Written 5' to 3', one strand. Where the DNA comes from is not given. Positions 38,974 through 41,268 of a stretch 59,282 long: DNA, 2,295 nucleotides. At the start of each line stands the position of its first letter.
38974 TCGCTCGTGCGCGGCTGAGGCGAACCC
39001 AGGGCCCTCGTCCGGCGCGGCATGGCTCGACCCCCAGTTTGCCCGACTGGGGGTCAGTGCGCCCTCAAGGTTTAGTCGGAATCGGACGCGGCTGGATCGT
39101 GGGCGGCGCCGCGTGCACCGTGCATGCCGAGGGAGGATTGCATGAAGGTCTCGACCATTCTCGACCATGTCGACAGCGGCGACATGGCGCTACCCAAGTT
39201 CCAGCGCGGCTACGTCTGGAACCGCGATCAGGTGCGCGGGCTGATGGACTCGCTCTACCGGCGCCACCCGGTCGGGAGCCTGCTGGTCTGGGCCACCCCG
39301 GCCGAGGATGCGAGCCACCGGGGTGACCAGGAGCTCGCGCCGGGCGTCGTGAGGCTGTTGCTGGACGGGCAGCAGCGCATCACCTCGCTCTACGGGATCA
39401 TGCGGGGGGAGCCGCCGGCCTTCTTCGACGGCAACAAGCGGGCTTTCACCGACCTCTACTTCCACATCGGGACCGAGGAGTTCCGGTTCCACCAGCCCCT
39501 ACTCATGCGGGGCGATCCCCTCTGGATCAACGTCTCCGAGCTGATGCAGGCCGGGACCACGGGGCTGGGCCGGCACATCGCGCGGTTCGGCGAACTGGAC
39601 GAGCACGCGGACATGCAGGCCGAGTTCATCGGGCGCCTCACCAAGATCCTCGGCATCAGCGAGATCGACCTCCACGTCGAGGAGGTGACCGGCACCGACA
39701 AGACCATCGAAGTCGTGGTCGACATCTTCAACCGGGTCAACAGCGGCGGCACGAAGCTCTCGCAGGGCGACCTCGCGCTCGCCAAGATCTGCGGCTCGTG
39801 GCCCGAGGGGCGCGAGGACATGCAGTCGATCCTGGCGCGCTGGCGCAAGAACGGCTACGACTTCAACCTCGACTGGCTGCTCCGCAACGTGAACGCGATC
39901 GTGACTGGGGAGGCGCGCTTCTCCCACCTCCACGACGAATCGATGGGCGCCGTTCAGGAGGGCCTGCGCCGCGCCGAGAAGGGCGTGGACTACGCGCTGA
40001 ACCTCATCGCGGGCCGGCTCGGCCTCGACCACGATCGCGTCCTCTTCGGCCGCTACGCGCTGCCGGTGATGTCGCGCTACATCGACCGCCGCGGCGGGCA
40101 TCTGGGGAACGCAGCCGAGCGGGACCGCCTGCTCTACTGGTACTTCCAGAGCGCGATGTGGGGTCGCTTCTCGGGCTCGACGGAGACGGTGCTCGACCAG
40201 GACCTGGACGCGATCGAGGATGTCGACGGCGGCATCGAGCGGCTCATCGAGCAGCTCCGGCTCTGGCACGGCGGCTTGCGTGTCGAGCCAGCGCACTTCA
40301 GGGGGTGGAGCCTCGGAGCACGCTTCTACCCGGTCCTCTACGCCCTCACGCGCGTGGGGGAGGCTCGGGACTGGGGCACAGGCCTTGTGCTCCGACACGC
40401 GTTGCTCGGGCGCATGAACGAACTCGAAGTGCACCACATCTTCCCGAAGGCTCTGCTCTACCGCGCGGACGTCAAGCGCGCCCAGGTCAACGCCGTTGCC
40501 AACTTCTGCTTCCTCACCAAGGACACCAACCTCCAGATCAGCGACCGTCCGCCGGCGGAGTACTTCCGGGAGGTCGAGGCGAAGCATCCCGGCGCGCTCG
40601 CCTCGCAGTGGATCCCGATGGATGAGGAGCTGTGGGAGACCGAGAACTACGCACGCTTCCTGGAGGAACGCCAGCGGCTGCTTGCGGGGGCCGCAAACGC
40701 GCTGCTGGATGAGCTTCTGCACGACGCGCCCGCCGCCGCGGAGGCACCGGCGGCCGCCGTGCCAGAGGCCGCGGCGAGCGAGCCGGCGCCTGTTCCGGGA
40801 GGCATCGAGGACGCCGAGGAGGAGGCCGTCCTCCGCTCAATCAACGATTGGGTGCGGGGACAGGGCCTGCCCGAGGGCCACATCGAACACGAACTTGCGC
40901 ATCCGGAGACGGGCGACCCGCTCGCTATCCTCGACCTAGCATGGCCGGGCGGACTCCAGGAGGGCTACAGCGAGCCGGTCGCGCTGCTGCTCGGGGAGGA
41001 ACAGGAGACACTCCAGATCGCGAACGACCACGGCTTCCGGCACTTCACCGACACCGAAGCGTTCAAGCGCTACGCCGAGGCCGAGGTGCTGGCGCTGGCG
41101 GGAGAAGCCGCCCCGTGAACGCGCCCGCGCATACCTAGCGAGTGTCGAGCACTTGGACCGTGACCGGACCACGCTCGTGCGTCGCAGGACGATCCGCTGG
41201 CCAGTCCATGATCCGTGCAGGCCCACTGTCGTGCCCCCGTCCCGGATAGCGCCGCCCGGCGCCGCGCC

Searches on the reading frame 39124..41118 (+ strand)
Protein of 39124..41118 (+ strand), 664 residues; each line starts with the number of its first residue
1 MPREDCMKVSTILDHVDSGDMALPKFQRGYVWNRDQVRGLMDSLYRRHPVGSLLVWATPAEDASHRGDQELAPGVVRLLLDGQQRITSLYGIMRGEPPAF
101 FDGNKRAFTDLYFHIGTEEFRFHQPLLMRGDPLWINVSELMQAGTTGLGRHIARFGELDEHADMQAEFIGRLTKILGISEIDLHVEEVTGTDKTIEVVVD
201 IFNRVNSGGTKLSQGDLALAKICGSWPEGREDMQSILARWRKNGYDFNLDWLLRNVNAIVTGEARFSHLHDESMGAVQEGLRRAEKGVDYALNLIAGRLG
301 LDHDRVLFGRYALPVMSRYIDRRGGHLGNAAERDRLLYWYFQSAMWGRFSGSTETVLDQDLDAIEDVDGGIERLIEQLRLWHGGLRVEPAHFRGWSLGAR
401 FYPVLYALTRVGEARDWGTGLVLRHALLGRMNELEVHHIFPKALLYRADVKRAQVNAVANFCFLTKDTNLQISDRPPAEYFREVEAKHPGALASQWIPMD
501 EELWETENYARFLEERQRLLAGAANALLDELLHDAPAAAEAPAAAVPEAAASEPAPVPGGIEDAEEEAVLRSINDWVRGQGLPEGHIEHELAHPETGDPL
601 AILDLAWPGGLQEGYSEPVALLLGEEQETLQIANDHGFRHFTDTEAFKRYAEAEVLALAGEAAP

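Call 59: search_protein_families(library=padloc, proteins=[window:39124-41118:+], max_evalue=0.00001)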
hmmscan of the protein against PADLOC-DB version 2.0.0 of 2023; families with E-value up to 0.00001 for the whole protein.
window:39124-41118:+ (664 aa): 7 families
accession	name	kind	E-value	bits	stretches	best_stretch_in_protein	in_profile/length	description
PDLC04151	HEC-05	-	2e-43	147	3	76-366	113-428/600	-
PDLC04709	PDC-M55C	-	7.2e-26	88.9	1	6-96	14-110/554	-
PDLC04150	HEC-05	-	3.5e-22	77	2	8-61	9-62/583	-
PDLC04152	HEC-05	-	1.5e-12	44.9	0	166-246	209-287/566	-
PDLC04153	HEC-05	-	3.6e-12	43.3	1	6-59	6-59/621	-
PDLC03877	NsnA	-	1.7e-10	38.7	1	4-216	48-194/385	-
PDLC04027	PD-T4-2_A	-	8.1e-06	23.1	0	24-55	56-87/363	-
